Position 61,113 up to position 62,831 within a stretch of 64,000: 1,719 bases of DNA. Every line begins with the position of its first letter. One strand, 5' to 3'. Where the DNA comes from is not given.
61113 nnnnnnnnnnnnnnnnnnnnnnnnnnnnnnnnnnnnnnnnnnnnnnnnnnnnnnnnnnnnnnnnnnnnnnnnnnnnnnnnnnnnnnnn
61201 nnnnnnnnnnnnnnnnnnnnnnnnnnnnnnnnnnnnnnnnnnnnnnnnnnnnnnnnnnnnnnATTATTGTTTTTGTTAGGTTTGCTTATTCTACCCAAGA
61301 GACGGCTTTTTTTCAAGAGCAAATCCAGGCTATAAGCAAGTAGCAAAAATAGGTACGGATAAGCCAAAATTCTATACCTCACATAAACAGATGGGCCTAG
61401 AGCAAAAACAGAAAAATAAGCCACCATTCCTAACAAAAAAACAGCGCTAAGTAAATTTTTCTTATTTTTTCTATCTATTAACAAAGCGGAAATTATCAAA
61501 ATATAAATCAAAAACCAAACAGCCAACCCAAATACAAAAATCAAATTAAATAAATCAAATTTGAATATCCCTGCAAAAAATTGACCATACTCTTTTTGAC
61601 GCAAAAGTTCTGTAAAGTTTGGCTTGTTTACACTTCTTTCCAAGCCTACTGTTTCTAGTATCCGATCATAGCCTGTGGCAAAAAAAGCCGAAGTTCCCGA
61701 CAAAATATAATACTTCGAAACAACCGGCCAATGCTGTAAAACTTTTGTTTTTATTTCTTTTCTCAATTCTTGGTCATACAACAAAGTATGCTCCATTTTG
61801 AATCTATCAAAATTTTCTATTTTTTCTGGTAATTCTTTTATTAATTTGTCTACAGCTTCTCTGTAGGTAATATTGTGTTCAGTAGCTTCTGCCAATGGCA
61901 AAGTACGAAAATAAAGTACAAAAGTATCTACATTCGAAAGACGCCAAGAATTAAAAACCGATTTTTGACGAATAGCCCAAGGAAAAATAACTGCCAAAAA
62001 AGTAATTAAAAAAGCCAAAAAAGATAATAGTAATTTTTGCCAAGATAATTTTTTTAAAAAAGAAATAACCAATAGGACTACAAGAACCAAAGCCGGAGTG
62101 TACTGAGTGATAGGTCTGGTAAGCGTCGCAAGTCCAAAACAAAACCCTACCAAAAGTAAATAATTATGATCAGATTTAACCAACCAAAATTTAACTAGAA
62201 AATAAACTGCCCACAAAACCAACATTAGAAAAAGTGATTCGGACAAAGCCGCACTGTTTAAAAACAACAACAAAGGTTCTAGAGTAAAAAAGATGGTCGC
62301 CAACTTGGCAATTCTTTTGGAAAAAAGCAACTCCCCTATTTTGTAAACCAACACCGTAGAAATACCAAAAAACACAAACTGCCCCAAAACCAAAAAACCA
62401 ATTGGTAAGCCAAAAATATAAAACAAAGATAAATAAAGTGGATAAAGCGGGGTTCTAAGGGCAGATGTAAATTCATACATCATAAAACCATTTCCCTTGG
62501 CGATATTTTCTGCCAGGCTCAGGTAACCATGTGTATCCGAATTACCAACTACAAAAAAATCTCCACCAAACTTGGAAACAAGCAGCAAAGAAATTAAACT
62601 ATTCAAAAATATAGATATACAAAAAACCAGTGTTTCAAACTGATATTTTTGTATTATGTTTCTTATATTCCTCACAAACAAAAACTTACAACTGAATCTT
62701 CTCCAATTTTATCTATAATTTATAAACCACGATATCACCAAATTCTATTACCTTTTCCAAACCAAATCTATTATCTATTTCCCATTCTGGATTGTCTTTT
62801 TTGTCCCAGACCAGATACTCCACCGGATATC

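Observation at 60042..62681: GT-C glycosyltransferase fused to a DegT/ArnB-like domain that may lack the PLP lysine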

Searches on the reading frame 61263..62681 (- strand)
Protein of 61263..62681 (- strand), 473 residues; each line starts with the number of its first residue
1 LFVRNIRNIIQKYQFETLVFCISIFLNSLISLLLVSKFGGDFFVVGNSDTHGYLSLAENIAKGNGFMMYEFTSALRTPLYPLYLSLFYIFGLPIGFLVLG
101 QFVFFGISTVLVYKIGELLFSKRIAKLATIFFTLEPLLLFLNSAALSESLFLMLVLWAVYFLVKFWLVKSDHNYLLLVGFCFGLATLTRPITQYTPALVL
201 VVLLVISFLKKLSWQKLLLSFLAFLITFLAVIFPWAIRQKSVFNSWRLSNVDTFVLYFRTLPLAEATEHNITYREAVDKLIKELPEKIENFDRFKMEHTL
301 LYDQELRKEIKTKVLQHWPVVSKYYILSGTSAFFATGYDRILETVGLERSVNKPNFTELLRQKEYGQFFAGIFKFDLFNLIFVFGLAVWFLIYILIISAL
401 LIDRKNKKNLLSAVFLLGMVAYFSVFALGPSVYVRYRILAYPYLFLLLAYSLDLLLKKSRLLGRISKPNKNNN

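Call 29: find_homologous_proteins(query=window:61302-62681:-, max_evalue=1e-20)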
Query seq(460 aa) (460 aa): 2 proteins with E <= 1e-20 among 8000 candidates.
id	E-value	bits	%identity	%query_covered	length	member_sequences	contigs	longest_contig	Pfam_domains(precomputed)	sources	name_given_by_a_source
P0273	8.3e-69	251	34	95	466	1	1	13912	PF13231.13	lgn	-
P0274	6.4e-27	113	29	77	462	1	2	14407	PF03901.24,PF13231.13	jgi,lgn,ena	-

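Call 43: predict_structure(alignment_id=A1)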
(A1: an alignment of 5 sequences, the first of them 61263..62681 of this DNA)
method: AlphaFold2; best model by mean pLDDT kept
length: 473 residues; sequences in the alignment: 5
mean_pLDDT: 81.1   pTM: 0.84
mean pLDDT of the five models: 81.1, 80.5, 79.7, 76.5, 74.1
residues with pLDDT >= 90: 128; 70-90: 251; 50-70: 82; < 50: 12
segments of 3 or more residues with pLDDT < 50: 429-432
pLDDT, mean of each block of 10 residues (from residue 1): 80 92 93 81 59 81 70 65 90 86 94 96 96 88 80 94 86 91 87 78 81 86 92 85 69 76 87 87 87 77 86 89 77 70 67 59 59 70 81 91 89 91 68 64 95 89 64 47
secondary structure, 60 per line:
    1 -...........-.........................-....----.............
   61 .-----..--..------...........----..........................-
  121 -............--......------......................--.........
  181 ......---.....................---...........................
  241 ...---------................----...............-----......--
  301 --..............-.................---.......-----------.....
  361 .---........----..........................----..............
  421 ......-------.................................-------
elements in order: H2-12 H14-38 H40-43 H48-61 H79-89 H94-119 H122-133 H136-141 H148-169 H172-186 H190-210 H214-243 H253-268 H273-287 H293-298 H303-316 H318-334 H338-344 H356-361 H365-372 H377-402 H407-426 H434-466
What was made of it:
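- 61296..62681 (-): GT-C (PMT_2-type) membrane glycosyltransferase domain, aa 1-462. It has 10 TM-length helices, two juxtamembrane helices in outer loop 1, and an outer helical domain at aa 253-372. AF2 model pLDDT 81, pTM 0.84 (call 43).
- On GT-C glycosyltransferases, PMT_2 type: AF2 model pTM 0.84 (call 43).
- Tried and rejected: Only the linker and C-domain information was used from it, and the dedicated GT-C model (call 43) is relied on for helix counting.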

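Call 45: fold_search(model_id=the predicted structure, library=pdb)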
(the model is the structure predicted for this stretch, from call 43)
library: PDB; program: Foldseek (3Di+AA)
matches with E <= 10: 223; with E <= 0.001: 11
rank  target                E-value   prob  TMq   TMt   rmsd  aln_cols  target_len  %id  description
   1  9n9j_I                8.7e-05  1.00  0.51  0.36  15.8       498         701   11  Structure of a GRP94 folding intermediate engaged with a CCDC134- and FKBP11-bound secretory translocon (released 2025-11-19)
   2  8agc_A                1.3e-04  1.00  0.50  0.35  15.3       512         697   14  Structure of yeast oligosaccharylransferase complex with lipid-linked oligosaccharide and non-acceptor peptide bound (released 2022-12-07)
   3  8b6l_I                2.5e-04  1.00  0.52  0.37  15.7       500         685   11  Subtomogram average of the human Sec61-TRAP-OSTA-translocon (released 2022-12-07)
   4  6s7t_A                4.1e-04  1.00  0.50  0.35  14.4       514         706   11  Cryo-EM structure of human oligosaccharyltransferase complex OST-B (released 2019-12-18)
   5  8age_A                4.9e-04  1.00  0.47  0.36  12.3       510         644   12  Structure of yeast oligosaccharylransferase complex with acceptor peptide bound (released 2022-12-07)
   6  3wak                  7.3e-04  1.00  0.50  0.30  15.8       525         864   15  Crystal structure of the Archaeoglobus fulgidus oligosaccharyltransferase (O29867_ARCFU) in the apo form (released 2013-10-30)
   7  6s7o_A                7.9e-04  1.00  0.52  0.39  14.1       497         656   10  Cryo-EM structure of human oligosaccharyltransferase complex OST-A (released 2019-12-18)
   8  6ftg_5                8.3e-04  1.00  0.49  0.37  16.5       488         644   12  Subtomogram average of OST-containing ribosome-translocon complexes from canine rough microsomal membranes (released 2018-03-21)
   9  5ogl_A                8.9e-04  1.00  0.46  0.32  15.3       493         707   12  Structure of bacterial oligosaccharyltransferase PglB in complex with an acceptor peptide and an lipid-linked oligosac (released 2017-10-25)
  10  5f15                  8.9e-04  1.00  0.39  0.34  20.1       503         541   12  Crystal Structure of ArnT from Cupriavidus metallidurans bound to Undecaprenyl phosphate (released 2016-02-17)
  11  6ezn_F                9.3e-04  1.00  0.49  0.37  14.3       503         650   13  Cryo-EM structure of the yeast oligosaccharyltransferase (OST) complex (released 2018-01-17)
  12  7oci_F                1.0e-03  1.00  0.48  0.36  14.8       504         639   11  Cryo-EM structure of yeast Ost6p containing oligosaccharyltransferase complex (released 2022-02-16)
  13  6gxc_A                1.1e-03  1.00  0.46  0.32  14.1       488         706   13  Bacterial oligosaccharyltransferase PglB in complex with an inhibitory peptide and a reactive lipid-linked oligosaccha (released 2018-11-14)
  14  8agb_A                1.7e-03  1.00  0.49  0.38  14.1       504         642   12  Structure of yeast oligosaccharylransferase complex with lipid-linked oligosaccharide bound (released 2022-12-07)
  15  7e9s_A                2.1e-03  1.00  0.50  0.29  15.2       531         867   13  Archaeal oligosaccharyltransferase AglB from Archaeoglobus fulgidus in complex with an inhibitory peptide and a dolich (released 2021-09-08)
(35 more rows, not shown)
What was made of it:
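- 61296..62681 (-): Foldseek matches to STT3/PglB/AglB/ArnT/Pmt at probability 1.0 (call 45).
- On GT-C glycosyltransferases, PMT_2 type: Foldseek matches to STT3, PglB, AglB, ArnT and Pmt1/2 at probability 1.0, TM-score ~0.5 (call 45).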

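Call 70: search_protein_families(library=ncbifam, proteins=[window:61263-62681:-], max_evalue=0.001)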
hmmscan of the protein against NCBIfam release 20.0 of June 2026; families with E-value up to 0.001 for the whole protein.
window:61263-62681:- (473 aa): 0 families
